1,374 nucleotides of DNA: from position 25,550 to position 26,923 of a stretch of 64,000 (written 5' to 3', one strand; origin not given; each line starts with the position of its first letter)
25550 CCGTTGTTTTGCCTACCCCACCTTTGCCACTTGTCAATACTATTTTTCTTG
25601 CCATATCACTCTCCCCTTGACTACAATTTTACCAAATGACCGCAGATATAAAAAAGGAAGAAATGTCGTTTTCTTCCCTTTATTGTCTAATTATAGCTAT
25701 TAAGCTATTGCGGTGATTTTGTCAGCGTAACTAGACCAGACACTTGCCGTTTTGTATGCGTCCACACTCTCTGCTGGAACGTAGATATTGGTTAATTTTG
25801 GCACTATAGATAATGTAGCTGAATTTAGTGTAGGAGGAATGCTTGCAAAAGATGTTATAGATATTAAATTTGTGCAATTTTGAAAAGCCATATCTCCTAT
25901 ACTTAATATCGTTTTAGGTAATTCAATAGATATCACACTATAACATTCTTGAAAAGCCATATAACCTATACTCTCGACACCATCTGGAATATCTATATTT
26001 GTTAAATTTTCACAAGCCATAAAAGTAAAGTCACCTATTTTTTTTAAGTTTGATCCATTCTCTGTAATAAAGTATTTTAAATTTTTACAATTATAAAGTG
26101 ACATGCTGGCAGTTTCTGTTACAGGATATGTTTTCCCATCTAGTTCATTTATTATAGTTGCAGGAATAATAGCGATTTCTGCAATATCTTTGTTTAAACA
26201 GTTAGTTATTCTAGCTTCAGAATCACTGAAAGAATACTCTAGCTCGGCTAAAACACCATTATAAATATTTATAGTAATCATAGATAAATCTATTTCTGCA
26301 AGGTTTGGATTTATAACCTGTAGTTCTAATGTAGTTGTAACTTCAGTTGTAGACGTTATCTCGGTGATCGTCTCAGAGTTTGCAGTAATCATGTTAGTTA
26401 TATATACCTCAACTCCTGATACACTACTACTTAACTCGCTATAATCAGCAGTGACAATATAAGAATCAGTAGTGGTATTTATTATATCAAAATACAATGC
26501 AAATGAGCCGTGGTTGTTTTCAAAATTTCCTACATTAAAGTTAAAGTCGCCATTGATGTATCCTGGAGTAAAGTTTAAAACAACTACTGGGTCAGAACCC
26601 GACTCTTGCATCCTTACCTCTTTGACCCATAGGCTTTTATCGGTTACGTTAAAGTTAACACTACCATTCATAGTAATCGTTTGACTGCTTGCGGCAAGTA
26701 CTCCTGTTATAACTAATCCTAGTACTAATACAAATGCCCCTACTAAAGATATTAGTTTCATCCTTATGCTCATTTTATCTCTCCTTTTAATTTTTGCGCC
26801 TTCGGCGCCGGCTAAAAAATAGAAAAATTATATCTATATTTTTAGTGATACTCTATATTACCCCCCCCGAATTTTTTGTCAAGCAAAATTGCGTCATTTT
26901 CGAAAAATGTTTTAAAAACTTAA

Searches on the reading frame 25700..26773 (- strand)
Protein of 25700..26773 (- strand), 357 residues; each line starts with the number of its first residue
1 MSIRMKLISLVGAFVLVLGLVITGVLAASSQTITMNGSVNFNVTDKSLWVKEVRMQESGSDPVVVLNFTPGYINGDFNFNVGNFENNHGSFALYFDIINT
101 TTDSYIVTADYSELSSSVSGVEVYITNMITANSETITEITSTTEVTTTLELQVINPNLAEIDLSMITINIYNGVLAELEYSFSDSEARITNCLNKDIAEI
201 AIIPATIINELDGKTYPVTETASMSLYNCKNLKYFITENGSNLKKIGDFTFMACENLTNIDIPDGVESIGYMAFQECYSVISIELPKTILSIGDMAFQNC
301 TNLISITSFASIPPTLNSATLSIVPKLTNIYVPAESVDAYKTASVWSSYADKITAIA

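Call 13: search_protein_families(library=pfam, proteins=[window:25700-26773:-])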
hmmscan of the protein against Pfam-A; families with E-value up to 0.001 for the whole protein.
window:25700-26773:- (357 aa): 1 family
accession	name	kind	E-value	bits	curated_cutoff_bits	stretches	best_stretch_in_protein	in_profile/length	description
PF13306.12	LRR_5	-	2.7e-20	73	27.7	1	224-334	6-110/127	BspA type Leucine rich repeat region (6 copies)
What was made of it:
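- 25700..26773 (-): Gene for a secreted BspA-type LRR protein (357 aa), downstream of copy A. Pfam LRR_5, E = 2.7e-20 (call 13).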

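Call 16: find_homologous_proteins(query=window:25700-26773:-)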
Query window:25700-26773:- (357 aa): 682 proteins with E <= 0.001 among 3937 candidates; the best 120 are listed.
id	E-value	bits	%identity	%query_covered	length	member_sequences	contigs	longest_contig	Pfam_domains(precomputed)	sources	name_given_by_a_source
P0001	3.0e-220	748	99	100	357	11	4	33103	PF13306.13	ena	-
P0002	4.3e-140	485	71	100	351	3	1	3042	PF13306.13,PF13855.13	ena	-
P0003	6.2e-101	356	54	100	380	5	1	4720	PF13306.13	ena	-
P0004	3.5e-100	354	56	86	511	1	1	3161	PF13306.13,PF13855.13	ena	-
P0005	2.2e-99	351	60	86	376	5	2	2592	PF13306.13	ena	-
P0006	2.7e-97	344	57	58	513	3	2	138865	PF13306.13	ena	-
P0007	4.4e-96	340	56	100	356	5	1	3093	PF13306.13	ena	-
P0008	2.4e-92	328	48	73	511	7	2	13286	PF13306.13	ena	-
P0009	2.6e-91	325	58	55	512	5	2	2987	PF13306.13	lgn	-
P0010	5.3e-91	323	50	86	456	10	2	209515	PF13306.13,PF13855.13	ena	-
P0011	1.8e-89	318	50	100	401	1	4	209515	PF13306.13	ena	-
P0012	5.2e-89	317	58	78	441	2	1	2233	PF13306.13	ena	-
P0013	1.3e-88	316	57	85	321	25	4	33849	PF13306.13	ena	-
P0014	6.5e-87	310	46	99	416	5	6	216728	PF13306.13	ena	-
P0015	2.5e-81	292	57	58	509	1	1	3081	PF13306.13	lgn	-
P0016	2.9e-80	288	64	65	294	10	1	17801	-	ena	-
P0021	1.5e-76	276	47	94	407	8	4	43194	PF13306.13,PF13855.13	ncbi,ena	-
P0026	7.1e-74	267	66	62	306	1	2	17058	-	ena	-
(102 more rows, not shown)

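Call 17: find_encoding_contigs(protein=P0001, flank=4000, max_places=4)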
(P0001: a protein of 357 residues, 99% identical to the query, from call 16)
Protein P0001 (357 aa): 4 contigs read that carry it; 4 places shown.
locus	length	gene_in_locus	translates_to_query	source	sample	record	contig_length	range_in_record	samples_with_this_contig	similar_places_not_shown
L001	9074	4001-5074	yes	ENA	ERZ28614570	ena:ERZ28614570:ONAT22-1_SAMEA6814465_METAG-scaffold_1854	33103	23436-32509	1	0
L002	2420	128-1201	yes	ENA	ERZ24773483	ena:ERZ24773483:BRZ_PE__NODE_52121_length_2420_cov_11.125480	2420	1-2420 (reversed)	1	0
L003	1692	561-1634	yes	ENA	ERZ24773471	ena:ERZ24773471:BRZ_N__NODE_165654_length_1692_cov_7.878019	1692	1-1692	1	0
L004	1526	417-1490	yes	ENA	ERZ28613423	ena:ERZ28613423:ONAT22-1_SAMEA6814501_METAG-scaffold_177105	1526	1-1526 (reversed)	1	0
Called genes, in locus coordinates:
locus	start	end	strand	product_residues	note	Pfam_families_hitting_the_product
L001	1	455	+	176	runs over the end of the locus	PF01925:TauE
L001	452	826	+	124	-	PF01925:TauE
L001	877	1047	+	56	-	PF00037:Fer4, PF12837:Fer4_6 (weak), PF13237:Fer4_10, PF14697:Fer4_21, PF12838:Fer4_7, PF13187:Fer4_9, PF12797:Fer4_2 (weak), PF00037:Fer4, +9 more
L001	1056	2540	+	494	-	PF02541:Ppx-GppA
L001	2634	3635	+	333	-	PF00022:Actin, PF06723:MreB_Mbl, PF14450:FtsA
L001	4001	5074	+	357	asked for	PF13306:LRR_5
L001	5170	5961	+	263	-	PF00142:Fer4_NifH (faint), PF01656:CbiA, PF02374:ArsA_ATPase, PF06564:CBP_BcsQ (faint), PF09140:MipZ, PF10609:ParA, PF13500:AAA_26 (faint), PF13614:AAA_31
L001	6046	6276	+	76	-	-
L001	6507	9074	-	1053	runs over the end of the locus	?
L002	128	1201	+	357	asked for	PF13306:LRR_5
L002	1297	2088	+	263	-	PF00142:Fer4_NifH (faint), PF01656:CbiA, PF02374:ArsA_ATPase, PF06564:CBP_BcsQ (faint), PF09140:MipZ, PF10609:ParA, PF13500:AAA_26 (faint), PF13614:AAA_31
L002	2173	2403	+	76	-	-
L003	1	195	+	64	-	?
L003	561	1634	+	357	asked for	PF13306:LRR_5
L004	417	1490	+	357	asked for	PF13306:LRR_5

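Call 18: find_encoding_contigs(protein=P0010, flank=4000, max_places=4)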
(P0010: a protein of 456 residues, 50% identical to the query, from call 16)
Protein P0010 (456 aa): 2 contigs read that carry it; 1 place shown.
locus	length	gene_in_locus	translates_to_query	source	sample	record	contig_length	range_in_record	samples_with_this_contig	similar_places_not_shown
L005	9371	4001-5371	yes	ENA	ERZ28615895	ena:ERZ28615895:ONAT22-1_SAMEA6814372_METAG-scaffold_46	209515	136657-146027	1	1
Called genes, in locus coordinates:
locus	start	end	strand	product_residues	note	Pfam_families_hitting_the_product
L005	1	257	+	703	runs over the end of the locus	PF13306:LRR_5, PF13855:LRR_8 (weak), PF13306:LRR_5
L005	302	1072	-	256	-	-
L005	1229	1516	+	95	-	PF00166:Cpn10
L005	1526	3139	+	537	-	PF00118:Cpn60_TCP1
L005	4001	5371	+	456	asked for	PF13855:LRR_8 (faint), PF13306:LRR_5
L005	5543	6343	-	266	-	PF00106:adh_short, PF08659:KR (weak), PF13561:adh_short_C2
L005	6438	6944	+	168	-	-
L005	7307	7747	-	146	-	PF00383:dCMP_cyt_deam_1, PF14437:MafB19-deam, PF14439:Bd3614-deam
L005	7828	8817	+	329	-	PF02517:Rce1-like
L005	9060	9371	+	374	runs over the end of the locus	PF02517:Rce1-like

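Call 19: find_encoding_contigs(protein=P0021, flank=4000, max_places=4)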
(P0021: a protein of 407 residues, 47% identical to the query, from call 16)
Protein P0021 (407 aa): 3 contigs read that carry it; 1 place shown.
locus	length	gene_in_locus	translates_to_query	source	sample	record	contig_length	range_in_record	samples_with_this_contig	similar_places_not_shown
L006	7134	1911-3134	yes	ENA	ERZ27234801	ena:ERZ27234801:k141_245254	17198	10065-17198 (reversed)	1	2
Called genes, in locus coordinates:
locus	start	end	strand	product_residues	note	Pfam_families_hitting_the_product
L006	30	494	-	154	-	-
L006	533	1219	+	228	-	PF01520:Amidase_3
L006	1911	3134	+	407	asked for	PF13855:LRR_8 (faint), PF13306:LRR_5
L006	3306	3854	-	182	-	PF00440:TetR_N (weak)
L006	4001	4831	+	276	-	PF02645:DegV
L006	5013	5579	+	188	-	PF00625:Guanylate_kin, PF13238:AAA_18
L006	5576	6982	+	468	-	-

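Call 27: find_encoding_contigs(protein=P0011, flank=3000, max_places=4)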
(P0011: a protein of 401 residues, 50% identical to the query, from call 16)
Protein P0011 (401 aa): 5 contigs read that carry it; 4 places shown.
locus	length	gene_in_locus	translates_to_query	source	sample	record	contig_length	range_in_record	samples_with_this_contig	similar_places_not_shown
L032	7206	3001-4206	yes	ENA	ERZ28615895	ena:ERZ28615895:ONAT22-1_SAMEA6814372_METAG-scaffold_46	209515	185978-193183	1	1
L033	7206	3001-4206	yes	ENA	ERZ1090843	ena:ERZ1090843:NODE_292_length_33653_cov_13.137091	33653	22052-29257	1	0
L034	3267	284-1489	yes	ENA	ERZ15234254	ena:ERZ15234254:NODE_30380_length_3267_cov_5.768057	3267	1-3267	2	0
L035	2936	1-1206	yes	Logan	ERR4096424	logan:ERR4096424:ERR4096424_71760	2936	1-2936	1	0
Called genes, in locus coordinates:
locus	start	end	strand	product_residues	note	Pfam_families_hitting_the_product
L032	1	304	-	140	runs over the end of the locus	-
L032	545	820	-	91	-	PF01649:Ribosomal_S20p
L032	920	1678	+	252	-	PF03418:Peptidase_A25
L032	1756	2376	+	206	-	-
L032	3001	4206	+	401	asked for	PF13306:LRR_5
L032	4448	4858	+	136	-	PF09579:Spore_YtfJ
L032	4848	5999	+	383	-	PF00768:Peptidase_S11, PF13354:Beta-lactamase2, PF07943:PBP5_C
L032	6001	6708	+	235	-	PF01479:S4, PF00849:PseudoU_synth_2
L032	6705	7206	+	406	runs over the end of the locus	PF03486:HI0933_like, PF07992:Pyr_redox_2, PF13738:Pyr_redox_3, PF22780:HI0933_like_1st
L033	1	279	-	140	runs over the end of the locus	-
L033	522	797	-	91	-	PF01649:Ribosomal_S20p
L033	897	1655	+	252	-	PF03418:Peptidase_A25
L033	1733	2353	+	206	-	-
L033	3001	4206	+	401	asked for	PF13306:LRR_5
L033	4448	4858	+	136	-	PF09579:Spore_YtfJ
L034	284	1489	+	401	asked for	PF13306:LRR_5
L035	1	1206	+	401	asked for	PF13306:LRR_5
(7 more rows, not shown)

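Call 28: find_encoding_contigs(protein=P0014, flank=3000, max_places=6)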
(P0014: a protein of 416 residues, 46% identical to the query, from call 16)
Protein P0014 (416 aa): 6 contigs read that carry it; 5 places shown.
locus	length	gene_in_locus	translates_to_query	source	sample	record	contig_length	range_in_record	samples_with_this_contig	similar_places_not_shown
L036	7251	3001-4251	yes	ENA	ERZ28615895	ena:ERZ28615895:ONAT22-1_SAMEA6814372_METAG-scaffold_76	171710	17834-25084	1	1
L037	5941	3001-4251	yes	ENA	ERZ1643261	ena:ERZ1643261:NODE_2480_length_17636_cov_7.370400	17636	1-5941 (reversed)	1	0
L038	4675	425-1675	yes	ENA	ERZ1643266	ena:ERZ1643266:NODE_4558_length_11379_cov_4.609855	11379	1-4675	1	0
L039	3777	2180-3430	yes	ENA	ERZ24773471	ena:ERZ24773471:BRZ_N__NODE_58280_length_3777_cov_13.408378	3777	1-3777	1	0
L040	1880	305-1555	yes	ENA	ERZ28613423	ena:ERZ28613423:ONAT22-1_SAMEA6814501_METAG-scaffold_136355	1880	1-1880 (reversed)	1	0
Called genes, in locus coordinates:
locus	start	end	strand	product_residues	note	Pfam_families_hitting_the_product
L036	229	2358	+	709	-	PF01926:MMR_HSR1, PF02421:FeoB_N, PF09439:SRPRB (weak), PF07670:Gate, PF07664:FeoB_C, PF07670:Gate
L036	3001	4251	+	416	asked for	PF13306:LRR_5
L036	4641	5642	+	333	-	PF01628:HrcA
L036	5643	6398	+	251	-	PF01025:GrpE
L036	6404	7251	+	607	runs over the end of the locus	PF00012:HSP70, PF06723:MreB_Mbl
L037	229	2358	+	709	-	PF01926:MMR_HSR1, PF02421:FeoB_N, PF09439:SRPRB (weak), PF07670:Gate, PF07664:FeoB_C, PF07670:Gate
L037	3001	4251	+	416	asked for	PF13306:LRR_5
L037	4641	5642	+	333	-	PF01628:HrcA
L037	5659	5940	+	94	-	?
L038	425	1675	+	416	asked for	PF13306:LRR_5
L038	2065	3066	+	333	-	PF01628:HrcA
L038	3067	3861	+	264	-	PF01025:GrpE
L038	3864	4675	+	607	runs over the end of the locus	PF00012:HSP70, PF06723:MreB_Mbl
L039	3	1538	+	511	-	?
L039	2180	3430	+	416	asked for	PF13306:LRR_5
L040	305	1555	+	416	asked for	PF13306:LRR_5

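Call 29: find_encoding_contigs(protein=P0006, flank=3000, max_places=4)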
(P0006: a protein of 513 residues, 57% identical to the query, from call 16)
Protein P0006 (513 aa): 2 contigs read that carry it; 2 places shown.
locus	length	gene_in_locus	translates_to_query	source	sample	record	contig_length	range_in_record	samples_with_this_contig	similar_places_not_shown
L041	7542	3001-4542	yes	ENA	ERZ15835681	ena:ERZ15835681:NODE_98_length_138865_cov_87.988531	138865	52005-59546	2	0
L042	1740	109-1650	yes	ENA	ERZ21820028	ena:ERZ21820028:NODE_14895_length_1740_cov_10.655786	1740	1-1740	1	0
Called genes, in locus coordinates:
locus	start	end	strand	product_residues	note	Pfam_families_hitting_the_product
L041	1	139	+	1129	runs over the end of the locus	PF19081:Ig_7 (faint), PF18998:Flg_new_2 (weak), PF13306:LRR_5, PF18998:Flg_new_2, PF13306:LRR_5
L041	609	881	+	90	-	-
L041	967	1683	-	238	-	PF13353:Fer4_12, PF04055:Radical_SAM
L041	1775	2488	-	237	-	-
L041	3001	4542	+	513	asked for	PF13306:LRR_5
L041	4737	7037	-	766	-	PF02901:PFL-like, PF01228:Gly_radical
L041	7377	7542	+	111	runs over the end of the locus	PF13306:LRR_5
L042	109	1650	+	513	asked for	PF13306:LRR_5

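Call 30: find_encoding_contigs(protein=P0013, flank=3000, max_places=4)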
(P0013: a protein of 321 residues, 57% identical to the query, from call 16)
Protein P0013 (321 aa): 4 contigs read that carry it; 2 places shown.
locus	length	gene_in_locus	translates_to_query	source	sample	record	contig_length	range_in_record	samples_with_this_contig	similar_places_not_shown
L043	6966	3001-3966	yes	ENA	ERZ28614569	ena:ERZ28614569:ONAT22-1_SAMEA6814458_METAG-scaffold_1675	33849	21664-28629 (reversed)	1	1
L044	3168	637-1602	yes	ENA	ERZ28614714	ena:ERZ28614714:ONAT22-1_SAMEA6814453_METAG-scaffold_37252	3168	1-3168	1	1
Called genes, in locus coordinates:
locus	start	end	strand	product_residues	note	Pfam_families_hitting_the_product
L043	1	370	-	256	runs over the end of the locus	-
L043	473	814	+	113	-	PF00166:Cpn10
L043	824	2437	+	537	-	PF00118:Cpn60_TCP1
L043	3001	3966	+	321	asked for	PF13306:LRR_5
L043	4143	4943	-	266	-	PF00106:adh_short, PF08659:KR (weak), PF13561:adh_short_C2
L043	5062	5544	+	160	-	-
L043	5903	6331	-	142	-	PF00383:dCMP_cyt_deam_1, PF14437:MafB19-deam, PF14439:Bd3614-deam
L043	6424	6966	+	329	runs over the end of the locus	PF02517:Rce1-like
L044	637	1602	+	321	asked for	PF13306:LRR_5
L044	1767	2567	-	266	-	PF00106:adh_short, PF08659:KR (weak), PF13561:adh_short_C2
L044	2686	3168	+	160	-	?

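Call 38: find_encoding_contigs(protein=P0002, flank=3000, max_places=6)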
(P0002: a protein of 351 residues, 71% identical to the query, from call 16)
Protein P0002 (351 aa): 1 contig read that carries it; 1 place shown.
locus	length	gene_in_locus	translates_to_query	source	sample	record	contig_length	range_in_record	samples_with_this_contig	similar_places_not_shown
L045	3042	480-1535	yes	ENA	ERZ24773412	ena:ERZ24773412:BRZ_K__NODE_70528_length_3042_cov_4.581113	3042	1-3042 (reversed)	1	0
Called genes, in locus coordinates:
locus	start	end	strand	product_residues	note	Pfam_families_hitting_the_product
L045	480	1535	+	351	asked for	PF13855:LRR_8 (faint), PF13306:LRR_5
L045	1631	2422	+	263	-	PF00142:Fer4_NifH (faint), PF01656:CbiA, PF02374:ArsA_ATPase, PF06564:CBP_BcsQ (faint), PF09140:MipZ, PF10609:ParA, PF13500:AAA_26 (faint), PF13614:AAA_31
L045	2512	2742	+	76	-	-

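Call 39: find_encoding_contigs(protein=P0016, flank=3000, max_places=6)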
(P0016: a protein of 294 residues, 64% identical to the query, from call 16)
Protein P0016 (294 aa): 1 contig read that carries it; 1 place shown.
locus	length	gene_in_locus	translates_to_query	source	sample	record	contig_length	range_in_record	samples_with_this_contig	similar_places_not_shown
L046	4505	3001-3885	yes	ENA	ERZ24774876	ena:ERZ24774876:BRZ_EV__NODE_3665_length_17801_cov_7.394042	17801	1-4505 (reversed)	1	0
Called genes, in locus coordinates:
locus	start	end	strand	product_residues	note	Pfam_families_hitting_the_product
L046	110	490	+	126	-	PF01880:Desulfoferrodox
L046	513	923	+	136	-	PF16403:Bact_surface_Ig-like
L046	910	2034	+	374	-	PF00753:Lactamase_B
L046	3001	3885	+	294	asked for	-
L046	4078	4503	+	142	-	?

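Call 40: find_encoding_contigs(protein=P0026, flank=3000, max_places=6)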
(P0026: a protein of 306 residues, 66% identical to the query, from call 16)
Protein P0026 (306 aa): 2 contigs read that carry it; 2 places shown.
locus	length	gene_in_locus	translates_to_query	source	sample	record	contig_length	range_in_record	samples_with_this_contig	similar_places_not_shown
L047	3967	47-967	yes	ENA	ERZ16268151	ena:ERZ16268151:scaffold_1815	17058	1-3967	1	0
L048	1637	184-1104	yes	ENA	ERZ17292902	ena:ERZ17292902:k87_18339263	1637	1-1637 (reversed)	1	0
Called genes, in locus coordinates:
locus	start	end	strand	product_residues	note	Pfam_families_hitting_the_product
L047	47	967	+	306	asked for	-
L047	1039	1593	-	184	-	PF13353:Fer4_12, PF04055:Radical_SAM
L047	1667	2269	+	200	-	PF03358:FMN_red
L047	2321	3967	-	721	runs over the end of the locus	PF03477:ATP-cone, PF13597:NRDD, PF01228:Gly_radical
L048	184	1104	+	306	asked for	-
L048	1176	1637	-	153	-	?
